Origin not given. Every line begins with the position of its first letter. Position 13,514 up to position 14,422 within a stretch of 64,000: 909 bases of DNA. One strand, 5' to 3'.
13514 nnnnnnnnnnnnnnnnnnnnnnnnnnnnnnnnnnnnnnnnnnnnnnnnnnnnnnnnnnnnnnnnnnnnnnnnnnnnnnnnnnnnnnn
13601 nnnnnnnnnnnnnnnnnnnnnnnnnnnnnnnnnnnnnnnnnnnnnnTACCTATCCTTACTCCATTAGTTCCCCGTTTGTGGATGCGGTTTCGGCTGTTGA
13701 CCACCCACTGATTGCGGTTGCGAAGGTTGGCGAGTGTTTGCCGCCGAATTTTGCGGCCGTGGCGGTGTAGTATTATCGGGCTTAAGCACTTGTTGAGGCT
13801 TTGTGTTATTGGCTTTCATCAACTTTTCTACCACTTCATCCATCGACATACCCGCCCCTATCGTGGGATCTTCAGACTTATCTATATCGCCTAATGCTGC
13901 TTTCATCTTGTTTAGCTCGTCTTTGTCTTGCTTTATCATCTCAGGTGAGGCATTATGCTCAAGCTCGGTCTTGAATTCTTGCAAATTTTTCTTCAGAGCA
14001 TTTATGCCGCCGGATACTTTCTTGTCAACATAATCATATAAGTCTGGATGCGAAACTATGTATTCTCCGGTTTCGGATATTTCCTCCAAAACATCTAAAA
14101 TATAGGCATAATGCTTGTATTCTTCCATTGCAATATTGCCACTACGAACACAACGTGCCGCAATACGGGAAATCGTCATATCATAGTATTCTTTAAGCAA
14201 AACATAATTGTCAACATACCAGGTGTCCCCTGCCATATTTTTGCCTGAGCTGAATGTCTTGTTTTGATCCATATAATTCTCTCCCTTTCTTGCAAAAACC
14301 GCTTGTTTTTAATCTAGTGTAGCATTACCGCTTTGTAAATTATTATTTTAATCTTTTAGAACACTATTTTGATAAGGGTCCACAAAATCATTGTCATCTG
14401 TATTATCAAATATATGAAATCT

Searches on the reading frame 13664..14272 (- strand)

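Call 6: search_protein_families(library=pfam, proteins=[window:13664-14272:-], max_evalue=0.01)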
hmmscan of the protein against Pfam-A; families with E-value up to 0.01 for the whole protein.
window:13664-14272:- (202 aa): 0 families

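Call 11: search_protein_families(library=ncbifam, proteins=[window:13664-14272:-], max_evalue=0.01)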
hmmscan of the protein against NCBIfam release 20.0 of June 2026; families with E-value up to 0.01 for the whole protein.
window:13664-14272:- (202 aa): 1 family
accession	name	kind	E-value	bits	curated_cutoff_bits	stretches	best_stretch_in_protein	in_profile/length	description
TIGR01597.1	PYST-B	paralog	0.0014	18.2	175.5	1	20-115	51-140/256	Plasmodium yoelii subtelomeric family PYST-B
